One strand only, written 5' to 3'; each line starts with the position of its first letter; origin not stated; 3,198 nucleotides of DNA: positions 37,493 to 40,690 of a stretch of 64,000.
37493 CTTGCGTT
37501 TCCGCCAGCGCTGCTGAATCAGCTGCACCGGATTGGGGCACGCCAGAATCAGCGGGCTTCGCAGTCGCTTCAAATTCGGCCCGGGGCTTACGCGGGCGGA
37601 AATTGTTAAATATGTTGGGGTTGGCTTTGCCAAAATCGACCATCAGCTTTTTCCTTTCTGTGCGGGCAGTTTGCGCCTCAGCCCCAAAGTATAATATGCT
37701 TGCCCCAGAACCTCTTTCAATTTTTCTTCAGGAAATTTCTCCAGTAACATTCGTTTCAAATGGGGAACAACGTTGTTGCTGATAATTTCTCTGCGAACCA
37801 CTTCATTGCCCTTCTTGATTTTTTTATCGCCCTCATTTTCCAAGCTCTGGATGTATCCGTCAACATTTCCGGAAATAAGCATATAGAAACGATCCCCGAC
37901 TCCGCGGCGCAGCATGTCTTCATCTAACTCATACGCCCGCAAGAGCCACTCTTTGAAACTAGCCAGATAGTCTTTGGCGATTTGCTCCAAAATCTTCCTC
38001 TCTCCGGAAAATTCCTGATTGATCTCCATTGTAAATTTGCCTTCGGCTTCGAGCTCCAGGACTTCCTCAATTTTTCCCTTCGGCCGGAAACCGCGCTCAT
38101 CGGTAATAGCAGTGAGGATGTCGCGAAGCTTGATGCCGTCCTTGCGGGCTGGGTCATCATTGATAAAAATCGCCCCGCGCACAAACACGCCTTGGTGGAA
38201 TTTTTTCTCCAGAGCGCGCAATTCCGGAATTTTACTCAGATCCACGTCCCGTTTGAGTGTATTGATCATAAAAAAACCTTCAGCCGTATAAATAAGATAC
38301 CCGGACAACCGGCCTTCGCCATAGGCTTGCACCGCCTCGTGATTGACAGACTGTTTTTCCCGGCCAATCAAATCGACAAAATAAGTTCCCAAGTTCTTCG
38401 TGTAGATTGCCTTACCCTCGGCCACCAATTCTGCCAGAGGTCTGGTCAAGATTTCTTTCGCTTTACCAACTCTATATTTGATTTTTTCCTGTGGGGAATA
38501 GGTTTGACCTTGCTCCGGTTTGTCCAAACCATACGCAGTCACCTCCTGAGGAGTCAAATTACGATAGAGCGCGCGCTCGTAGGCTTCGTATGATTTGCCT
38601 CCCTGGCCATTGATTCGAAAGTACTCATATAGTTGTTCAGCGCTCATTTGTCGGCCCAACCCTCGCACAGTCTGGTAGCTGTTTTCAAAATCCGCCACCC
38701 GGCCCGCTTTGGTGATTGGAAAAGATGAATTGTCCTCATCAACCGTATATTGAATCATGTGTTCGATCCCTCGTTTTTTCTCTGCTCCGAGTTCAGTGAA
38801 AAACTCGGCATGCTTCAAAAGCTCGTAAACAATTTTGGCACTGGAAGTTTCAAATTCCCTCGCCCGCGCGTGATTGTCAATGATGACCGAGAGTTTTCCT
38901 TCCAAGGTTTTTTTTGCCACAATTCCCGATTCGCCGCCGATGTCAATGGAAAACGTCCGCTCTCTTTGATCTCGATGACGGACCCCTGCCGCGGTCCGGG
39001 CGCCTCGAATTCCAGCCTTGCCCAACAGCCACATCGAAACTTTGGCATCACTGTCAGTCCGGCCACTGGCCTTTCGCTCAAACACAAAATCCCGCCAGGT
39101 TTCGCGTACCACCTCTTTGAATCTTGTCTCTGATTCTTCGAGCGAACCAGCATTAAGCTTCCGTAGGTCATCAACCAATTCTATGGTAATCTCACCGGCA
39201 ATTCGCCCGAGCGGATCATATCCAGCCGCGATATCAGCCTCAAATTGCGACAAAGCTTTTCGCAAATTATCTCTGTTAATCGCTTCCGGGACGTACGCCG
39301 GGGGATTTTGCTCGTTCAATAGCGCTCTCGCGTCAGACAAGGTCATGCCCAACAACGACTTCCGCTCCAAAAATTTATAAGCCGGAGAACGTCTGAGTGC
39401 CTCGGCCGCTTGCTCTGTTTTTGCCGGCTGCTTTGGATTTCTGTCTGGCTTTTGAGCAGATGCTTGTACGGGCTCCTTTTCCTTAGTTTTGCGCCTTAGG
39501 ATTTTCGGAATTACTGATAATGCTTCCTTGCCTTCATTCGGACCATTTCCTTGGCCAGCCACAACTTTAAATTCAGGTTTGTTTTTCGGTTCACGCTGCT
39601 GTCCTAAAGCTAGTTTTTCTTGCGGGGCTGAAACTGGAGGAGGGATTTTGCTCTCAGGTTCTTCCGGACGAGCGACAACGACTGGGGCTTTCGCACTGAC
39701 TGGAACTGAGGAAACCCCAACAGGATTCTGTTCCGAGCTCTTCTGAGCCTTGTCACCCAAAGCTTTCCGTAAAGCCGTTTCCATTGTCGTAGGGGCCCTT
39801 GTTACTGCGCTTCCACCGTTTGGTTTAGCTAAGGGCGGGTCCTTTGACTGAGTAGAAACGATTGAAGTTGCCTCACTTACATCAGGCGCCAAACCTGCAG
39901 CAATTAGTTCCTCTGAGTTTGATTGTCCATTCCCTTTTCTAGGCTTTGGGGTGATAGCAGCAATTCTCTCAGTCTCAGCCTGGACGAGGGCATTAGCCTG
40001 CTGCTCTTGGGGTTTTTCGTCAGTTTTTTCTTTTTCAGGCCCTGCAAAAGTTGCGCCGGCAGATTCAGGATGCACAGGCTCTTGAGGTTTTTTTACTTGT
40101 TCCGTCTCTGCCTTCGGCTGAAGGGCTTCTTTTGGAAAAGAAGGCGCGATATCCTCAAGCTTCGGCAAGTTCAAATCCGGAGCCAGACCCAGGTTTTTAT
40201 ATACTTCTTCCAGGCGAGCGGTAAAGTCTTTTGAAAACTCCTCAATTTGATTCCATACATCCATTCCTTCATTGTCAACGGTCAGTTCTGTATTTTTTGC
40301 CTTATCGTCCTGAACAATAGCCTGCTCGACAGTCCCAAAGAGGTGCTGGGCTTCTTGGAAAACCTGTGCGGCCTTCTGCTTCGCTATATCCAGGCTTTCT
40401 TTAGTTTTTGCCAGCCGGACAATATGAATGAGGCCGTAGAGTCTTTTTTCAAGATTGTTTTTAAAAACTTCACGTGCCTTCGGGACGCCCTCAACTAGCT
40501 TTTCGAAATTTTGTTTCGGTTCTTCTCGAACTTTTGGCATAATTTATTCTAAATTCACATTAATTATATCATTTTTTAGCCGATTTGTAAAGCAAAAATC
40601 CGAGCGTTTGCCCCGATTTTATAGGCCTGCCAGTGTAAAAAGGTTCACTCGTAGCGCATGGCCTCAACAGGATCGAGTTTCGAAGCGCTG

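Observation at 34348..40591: Strongly promoted four-gene cluster of large uncharacterised proteins next to an export apparatus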

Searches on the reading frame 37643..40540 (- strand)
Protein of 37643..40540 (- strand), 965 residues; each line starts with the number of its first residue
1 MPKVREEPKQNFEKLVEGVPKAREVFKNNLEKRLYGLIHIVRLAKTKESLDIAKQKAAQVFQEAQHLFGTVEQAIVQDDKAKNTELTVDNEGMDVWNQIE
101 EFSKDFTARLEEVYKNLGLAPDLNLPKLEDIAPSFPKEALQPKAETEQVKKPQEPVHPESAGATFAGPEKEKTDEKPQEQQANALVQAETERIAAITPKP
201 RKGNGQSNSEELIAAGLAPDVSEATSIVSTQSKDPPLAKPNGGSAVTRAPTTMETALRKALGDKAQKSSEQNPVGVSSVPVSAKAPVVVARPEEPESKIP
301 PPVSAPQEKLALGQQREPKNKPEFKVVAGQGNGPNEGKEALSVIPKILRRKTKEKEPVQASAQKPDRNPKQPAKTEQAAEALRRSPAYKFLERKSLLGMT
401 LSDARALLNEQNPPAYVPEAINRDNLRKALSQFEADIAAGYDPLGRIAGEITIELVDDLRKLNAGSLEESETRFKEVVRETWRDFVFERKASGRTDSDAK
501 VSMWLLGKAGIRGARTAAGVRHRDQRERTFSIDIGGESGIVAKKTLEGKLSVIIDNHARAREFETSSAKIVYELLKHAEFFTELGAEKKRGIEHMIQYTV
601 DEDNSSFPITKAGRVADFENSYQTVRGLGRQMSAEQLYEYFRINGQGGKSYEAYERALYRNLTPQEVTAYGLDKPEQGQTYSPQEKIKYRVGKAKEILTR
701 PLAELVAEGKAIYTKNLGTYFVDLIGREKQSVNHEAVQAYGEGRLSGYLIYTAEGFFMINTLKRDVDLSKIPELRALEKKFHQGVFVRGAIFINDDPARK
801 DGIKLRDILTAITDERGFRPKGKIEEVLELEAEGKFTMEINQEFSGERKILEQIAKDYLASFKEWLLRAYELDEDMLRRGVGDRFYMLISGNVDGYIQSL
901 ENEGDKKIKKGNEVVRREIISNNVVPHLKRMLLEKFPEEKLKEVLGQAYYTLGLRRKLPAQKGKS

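Call 3: search_protein_families(library=pfam, proteins=[window:37643-40540:-], max_evalue=1)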
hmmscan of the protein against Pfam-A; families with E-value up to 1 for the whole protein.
window:37643-40540:- (965 aa): 1 family
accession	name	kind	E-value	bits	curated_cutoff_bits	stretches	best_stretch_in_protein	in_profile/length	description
PF14673.11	DUF4459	-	0.23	11.8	27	1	854-928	60-132/159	Domain of unknown function (DUF4459)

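Call 4: search_protein_families(library=ncbifam, proteins=[window:37643-40540:-], max_evalue=1)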
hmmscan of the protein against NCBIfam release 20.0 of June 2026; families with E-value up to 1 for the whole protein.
window:37643-40540:- (965 aa): 0 families

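Call 6: list_cluster_members(proteins=[window:37643-40540:-, window:36351-37643:-, window:34666-36354:-, window:34348-34653:-])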
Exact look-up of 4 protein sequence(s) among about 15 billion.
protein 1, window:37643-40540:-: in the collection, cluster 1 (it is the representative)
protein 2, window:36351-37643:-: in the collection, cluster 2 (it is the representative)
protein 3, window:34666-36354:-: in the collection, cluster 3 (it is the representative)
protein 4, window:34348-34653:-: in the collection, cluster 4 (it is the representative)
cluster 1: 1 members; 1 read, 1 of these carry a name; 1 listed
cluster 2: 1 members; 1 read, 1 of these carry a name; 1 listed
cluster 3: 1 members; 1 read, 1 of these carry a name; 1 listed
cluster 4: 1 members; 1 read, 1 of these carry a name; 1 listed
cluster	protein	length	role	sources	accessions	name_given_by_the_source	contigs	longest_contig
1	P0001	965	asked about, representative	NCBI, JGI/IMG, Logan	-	hypothetical protein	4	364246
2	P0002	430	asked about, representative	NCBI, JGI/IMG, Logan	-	hypothetical protein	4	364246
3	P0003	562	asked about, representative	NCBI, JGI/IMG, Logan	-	hypothetical protein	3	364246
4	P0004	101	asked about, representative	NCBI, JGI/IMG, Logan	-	hypothetical protein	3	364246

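Call 7: search_protein_families(library=phrogs, proteins=[window:37643-40540:-], max_evalue=0.1)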
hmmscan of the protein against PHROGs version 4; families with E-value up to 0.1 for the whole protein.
window:37643-40540:- (965 aa): 0 families

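Call 8: search_protein_families(library=padloc, proteins=[window:37643-40540:-], max_evalue=0.1)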
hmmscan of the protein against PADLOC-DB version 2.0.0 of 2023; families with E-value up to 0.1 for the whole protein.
window:37643-40540:- (965 aa): 0 families

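Call 9: find_encoding_contigs(protein=P0001, flank=10000, max_places=6)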
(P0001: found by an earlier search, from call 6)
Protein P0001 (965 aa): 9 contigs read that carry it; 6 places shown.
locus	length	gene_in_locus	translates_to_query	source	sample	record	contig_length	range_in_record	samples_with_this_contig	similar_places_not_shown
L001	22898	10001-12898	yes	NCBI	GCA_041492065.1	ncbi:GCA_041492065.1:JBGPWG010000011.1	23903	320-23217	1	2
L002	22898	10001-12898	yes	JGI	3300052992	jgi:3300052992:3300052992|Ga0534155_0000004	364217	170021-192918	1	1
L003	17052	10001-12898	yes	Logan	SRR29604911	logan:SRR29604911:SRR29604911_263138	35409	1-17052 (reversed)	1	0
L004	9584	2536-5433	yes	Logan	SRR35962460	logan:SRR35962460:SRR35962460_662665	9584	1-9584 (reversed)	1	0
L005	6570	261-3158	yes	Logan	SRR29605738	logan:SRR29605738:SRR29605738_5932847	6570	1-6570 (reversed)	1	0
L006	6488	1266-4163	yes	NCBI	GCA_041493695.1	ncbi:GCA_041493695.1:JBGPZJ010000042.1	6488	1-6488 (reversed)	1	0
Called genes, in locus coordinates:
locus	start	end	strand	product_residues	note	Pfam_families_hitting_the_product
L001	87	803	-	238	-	PF01479:S4 (weak), PF00849:PseudoU_synth_2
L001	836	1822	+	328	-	PF01207:Dus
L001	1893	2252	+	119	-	PF01219:DAGK_prokar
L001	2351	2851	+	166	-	PF09900:DUF2127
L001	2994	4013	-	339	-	PF01381:HTH_3 (weak), PF13560:HTH_31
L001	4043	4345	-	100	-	-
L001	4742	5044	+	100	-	-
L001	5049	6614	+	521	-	PF25917:BSH_RND, PF25973:BSH_CzcB (faint), PF25881:HH_YBHG (weak), PF25954:Beta-barrel_RND_2, PF25990:Beta-barrel_YknX, PF25989:YknX_C (weak)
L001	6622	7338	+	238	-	PF00005:ABC_tran, PF02463:SMC_N (faint), PF13304:AAA_21 (faint)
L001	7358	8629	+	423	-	PF12704:MacB_PCD, PF02687:FtsX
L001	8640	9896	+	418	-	PF12704:MacB_PCD, PF02687:FtsX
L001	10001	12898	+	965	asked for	-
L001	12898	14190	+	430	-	-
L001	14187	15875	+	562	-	-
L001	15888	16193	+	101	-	-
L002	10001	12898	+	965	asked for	-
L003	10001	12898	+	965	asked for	-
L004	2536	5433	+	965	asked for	-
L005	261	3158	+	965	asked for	-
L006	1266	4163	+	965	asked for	-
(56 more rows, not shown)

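Call 10: find_homologous_proteins(query=P0001, max_evalue=0.001)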
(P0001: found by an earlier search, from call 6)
Query P0001 (965 aa): 1 proteins with E <= 0.001 among 8000 candidates.
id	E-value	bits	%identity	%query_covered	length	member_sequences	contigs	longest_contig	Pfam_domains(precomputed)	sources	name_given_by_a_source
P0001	0.0e+0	2118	100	100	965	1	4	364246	-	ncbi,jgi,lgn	jgi:hypothetical protein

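Call 14: search_solved_structures(query=P0003, max_evalue=10)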
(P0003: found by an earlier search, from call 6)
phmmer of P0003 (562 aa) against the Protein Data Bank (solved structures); distinct sequences matched with E-value up to 10: 2.
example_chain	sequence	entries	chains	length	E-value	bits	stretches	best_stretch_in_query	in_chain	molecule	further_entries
7ung_H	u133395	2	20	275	0.019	16.9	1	333-401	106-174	Protein FAM166B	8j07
9v1k_sv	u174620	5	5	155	0.33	12.8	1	75-147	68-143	Small ribosomal subunit protein eS19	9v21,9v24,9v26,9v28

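Call 28: search_protein_families(library=pfam, alignment_id=A1, max_evalue=0.01)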
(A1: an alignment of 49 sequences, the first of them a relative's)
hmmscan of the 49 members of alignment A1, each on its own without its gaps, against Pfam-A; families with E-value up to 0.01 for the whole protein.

A. member 1, P0001 (965 aa): 0 families

B. families by the number of members that match (of 49 scanned): 13 families
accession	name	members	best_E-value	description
PF09397.16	FtsK_gamma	1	1.8e-23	Ftsk gamma domain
PF00481.26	PP2C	1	6.8e-11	Protein phosphatase 2C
PF13672.11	PP2C_2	1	6.8e-10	Protein phosphatase 2C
PF24697.1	DUF7661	1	0.0003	Domain of unknown function (DUF7661)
PF07499.19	RuvA_C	1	0.00064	RuvA, C-terminal domain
PF07228.17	SpoIIE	1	0.00073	Stage II sporulation protein E (SpoIIE)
PF18517.6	LZ3wCH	1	0.0026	Leucine zipper with capping helix domain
PF11176.13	Tma16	1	0.0032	Translation machinery-associated protein 16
PF13518.12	HTH_28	1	0.0041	Helix-turn-helix domain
PF15112.11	DUF4559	1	0.0051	Domain of unknown function (DUF4559)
PF01474.22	DAHP_synth_2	1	0.0068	Class-II DAHP synthetase family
PF12729.13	4HB_MCP_1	1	0.0084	Four helix bundle sensory module for signal transduction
PF21504.2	FLIC_barrel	1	0.0096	Flagellin, barrel domain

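Call 30: search_solved_structures(query=A1, max_evalue=10, show_alignments=3)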
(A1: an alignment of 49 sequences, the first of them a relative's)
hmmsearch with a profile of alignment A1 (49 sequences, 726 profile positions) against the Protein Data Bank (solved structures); distinct sequences matched with E-value up to 10: 5.
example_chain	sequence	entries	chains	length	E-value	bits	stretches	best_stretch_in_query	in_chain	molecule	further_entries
7bqq_A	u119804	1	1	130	1.8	10.5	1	618-708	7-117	Gogy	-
4qn1_A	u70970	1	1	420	2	10.4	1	606-698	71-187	E3 ubiquitin-protein ligase SHPRH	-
1rp3_A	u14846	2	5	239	3.7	9.5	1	579-687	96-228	RNA polymerase sigma factor SIGMA-28 (FliA) | RNA polymerase sigma factor FliA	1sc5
8gji_A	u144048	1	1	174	4.2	9.3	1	579-672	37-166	GCG binder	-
9o59_A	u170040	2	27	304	8.6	8.3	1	602-690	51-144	Z4-Cage Nanoparticle | Octahedral Z4-Cage Nanoparticle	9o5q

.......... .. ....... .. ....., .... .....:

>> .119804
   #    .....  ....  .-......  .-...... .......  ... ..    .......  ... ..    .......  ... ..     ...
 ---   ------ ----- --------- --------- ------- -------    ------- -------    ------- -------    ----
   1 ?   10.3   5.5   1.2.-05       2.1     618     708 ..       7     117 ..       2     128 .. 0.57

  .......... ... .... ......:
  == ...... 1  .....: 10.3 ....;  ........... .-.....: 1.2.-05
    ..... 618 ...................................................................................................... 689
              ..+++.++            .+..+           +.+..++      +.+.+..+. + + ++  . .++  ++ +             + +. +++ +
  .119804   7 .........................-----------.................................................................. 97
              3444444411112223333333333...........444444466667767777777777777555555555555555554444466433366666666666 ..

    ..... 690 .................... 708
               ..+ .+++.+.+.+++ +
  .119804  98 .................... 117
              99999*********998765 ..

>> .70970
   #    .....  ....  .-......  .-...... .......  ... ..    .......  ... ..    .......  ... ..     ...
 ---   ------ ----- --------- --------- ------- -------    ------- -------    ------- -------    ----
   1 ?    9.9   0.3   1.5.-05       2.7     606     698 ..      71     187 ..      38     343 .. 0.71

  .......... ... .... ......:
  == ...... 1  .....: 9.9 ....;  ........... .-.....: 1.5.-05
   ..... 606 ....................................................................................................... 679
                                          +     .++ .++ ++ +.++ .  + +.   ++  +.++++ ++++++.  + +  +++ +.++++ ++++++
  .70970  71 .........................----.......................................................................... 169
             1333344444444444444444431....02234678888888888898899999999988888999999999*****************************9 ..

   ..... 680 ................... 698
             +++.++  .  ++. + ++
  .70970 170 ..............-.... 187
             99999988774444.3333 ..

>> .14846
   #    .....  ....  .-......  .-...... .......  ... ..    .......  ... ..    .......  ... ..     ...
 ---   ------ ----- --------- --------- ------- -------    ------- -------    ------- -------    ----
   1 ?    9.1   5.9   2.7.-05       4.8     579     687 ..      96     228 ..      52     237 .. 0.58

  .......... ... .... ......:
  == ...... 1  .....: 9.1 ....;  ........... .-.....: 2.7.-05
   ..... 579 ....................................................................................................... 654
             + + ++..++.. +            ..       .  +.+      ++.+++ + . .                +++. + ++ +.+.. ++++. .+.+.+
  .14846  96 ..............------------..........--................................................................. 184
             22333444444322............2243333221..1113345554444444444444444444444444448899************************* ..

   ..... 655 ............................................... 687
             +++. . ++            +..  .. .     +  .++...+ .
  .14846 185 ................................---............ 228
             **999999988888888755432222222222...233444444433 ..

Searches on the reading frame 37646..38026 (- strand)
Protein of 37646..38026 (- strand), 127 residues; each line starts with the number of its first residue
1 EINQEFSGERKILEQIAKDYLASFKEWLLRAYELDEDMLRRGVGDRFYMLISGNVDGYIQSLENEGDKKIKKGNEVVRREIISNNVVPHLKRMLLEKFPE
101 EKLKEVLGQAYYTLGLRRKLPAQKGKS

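Call 100: search_protein_families(library=pfam, proteins=[window:37646-38026:-], max_evalue=10)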
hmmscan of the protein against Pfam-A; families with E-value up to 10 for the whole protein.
seq(127 aa): 2 families
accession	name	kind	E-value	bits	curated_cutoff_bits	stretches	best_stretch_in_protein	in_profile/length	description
PF14673.11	DUF4459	-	0.013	15.9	27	1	17-91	61-133/159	Domain of unknown function (DUF4459)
PF17468.7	GP52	-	0.14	12.8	25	1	73-111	14-51/61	Phage gene product 52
